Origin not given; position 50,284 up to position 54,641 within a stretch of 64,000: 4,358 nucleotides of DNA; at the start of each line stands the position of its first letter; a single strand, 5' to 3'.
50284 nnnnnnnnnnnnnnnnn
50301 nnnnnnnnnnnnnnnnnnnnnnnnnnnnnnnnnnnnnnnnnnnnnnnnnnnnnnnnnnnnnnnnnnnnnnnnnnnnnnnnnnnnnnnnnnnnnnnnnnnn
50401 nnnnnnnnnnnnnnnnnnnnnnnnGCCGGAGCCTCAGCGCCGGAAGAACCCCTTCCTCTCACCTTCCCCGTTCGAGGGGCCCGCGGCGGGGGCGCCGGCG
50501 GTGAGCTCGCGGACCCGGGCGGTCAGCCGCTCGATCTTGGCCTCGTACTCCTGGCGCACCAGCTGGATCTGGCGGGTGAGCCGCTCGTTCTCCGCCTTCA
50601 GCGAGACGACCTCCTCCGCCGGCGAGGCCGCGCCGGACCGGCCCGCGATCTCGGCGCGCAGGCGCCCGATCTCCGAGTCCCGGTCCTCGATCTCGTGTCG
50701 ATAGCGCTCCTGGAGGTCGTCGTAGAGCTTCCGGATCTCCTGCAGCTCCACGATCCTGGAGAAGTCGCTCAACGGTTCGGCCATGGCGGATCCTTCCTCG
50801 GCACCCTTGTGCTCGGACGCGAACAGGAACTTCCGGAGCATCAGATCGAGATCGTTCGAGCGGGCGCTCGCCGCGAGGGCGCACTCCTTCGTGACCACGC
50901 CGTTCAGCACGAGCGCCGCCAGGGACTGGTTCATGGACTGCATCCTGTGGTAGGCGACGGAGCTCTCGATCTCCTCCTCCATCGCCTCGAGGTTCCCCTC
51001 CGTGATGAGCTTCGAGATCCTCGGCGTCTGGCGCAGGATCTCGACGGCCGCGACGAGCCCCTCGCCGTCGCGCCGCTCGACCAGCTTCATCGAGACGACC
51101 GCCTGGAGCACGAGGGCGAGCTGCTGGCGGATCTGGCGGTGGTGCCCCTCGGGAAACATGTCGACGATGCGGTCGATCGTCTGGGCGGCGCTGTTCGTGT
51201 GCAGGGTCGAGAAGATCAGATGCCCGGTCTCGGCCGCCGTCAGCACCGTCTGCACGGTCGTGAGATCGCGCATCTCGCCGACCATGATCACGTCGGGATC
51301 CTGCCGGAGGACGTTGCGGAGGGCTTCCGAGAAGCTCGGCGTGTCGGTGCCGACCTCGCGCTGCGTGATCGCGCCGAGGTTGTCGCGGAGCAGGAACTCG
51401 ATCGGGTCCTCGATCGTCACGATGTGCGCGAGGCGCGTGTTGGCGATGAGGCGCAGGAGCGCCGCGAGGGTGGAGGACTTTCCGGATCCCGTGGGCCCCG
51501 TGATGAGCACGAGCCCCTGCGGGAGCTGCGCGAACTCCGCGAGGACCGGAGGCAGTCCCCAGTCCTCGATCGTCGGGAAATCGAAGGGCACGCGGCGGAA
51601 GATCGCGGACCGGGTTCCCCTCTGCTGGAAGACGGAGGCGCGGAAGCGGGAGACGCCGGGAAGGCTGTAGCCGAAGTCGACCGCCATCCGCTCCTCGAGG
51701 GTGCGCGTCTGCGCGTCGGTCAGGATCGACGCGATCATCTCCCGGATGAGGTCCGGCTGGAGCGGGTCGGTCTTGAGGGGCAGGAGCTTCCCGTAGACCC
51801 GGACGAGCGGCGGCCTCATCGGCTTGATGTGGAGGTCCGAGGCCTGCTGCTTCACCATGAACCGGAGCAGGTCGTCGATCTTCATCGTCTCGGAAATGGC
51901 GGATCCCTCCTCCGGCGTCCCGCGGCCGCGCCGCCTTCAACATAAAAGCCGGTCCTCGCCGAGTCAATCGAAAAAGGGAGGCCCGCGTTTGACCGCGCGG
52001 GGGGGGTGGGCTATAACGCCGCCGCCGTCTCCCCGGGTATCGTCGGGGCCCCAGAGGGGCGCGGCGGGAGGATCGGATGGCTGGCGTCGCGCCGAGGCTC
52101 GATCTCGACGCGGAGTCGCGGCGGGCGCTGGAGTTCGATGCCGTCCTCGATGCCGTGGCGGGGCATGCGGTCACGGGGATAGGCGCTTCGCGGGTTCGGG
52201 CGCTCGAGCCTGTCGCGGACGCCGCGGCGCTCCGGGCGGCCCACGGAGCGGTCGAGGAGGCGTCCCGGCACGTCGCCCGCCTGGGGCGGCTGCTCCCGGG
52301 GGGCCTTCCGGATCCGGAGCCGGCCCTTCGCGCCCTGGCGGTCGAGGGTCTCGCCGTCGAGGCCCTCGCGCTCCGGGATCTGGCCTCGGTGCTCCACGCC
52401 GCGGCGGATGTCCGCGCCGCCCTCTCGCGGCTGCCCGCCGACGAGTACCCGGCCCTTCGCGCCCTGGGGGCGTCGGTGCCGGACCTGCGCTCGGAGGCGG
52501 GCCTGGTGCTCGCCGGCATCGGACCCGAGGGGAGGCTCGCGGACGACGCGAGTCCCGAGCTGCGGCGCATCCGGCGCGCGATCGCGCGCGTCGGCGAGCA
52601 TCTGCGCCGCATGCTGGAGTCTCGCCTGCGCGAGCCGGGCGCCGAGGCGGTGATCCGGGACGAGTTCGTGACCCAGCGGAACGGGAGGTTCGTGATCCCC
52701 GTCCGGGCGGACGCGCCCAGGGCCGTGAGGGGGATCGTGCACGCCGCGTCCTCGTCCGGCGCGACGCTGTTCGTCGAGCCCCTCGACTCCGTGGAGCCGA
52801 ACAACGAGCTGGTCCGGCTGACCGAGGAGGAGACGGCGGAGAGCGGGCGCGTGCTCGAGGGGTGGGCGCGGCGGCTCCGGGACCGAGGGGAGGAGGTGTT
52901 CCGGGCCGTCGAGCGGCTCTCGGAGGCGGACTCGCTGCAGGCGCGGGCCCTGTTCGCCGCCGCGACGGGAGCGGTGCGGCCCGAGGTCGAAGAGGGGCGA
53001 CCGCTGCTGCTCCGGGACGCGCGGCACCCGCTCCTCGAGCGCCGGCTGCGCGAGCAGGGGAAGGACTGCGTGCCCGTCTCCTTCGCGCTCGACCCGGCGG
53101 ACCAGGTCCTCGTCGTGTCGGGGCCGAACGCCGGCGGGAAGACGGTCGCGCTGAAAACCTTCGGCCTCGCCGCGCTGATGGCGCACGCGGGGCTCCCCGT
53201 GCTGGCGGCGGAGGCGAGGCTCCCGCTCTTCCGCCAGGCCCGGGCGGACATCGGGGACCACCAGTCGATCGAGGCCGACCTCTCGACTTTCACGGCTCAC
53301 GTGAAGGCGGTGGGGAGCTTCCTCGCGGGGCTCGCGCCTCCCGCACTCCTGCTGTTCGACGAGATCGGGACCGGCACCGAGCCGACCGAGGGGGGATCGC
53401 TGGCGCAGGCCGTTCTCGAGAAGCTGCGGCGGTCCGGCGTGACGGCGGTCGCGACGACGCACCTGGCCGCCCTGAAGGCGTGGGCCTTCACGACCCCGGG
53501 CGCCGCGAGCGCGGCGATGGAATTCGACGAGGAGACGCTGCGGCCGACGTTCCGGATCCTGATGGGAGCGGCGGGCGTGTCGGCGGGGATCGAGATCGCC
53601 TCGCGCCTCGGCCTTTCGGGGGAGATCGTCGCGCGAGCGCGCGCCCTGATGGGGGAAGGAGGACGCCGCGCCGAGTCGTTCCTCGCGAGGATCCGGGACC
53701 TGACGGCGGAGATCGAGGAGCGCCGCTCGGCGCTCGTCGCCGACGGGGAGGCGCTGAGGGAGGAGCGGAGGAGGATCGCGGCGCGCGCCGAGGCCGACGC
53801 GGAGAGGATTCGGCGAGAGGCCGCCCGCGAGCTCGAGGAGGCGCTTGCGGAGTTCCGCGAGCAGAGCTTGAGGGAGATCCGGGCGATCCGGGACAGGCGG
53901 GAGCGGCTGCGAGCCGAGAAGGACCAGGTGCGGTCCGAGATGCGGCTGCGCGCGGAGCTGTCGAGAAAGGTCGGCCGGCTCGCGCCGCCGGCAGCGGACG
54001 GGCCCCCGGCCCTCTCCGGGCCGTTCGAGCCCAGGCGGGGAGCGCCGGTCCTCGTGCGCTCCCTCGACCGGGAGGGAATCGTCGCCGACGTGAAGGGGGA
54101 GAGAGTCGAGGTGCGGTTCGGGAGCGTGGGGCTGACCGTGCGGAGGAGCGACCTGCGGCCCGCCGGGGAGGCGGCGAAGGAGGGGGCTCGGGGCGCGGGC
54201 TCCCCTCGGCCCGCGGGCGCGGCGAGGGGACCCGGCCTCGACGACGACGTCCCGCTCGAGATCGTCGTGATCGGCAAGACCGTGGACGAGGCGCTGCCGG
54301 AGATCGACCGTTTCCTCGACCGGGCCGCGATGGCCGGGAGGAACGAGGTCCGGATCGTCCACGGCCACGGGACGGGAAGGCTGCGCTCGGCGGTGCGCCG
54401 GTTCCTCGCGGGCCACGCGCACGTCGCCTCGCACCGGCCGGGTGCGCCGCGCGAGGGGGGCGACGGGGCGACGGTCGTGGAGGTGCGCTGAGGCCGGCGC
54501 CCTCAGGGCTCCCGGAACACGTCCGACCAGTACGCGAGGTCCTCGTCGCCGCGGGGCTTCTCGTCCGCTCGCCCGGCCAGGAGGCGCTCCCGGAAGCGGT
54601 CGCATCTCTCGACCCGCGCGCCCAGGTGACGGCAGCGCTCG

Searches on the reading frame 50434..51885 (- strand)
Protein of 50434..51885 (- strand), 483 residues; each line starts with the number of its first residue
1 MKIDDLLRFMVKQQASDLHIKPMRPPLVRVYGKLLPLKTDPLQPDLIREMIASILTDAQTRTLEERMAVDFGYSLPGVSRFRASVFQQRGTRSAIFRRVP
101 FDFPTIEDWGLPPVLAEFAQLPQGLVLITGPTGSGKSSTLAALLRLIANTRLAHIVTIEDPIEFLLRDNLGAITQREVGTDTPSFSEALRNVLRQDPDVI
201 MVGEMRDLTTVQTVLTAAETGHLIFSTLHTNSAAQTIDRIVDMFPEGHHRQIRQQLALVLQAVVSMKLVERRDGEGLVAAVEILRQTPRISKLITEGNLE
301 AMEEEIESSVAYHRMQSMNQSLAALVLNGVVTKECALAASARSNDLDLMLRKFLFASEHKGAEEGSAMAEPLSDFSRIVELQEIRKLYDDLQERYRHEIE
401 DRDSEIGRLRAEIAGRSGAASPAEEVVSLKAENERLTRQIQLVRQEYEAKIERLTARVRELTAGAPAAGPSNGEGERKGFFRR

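Call 63: search_protein_families(library=pfam, proteins=[window:50434-51885:-], max_evalue=0.00001)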
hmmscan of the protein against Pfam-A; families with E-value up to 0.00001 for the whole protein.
window:50434-51885:- (483 aa): 1 family
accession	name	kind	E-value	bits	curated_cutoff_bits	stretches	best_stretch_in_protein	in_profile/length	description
PF00437.27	T2SSE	-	4.2e-45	154.4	24.9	1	106-271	121-280/370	Type II/IV secretion system protein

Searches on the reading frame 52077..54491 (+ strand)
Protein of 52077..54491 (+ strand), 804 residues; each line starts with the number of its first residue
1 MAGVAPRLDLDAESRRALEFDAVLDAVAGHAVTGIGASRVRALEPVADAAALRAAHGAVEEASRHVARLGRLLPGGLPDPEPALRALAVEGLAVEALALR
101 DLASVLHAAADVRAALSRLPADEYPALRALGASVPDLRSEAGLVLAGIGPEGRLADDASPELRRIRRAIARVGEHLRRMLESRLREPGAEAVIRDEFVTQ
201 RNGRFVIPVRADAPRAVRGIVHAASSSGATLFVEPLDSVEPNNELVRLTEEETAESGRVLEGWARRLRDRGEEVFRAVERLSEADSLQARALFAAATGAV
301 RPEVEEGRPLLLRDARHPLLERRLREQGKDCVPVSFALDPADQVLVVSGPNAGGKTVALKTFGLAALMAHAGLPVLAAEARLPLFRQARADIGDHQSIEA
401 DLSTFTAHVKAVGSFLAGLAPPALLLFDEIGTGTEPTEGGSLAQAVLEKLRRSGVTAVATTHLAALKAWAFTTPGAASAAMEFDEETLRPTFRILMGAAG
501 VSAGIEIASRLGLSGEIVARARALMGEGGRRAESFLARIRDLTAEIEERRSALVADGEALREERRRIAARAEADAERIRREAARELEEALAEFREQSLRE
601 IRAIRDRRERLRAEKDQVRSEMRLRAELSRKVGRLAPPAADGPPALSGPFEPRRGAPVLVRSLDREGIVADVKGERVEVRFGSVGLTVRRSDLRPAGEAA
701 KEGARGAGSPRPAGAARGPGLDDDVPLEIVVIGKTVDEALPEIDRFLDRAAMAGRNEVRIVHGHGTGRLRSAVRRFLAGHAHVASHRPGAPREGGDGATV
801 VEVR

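Call 63: search_protein_families(library=pfam, proteins=[window:52077-54491:+], max_evalue=0.00001)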
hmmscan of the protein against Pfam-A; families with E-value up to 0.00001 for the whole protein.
window:52077-54491:+ (804 aa): 2 families
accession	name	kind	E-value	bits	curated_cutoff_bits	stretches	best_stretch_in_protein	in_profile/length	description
PF00488.27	MutS_V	-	7.8e-25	88.4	30.2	1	346-525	2-184/188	MutS domain V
PF01713.27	Smr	-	2.8e-23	82.3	25.7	1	732-804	4-77/77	Smr domain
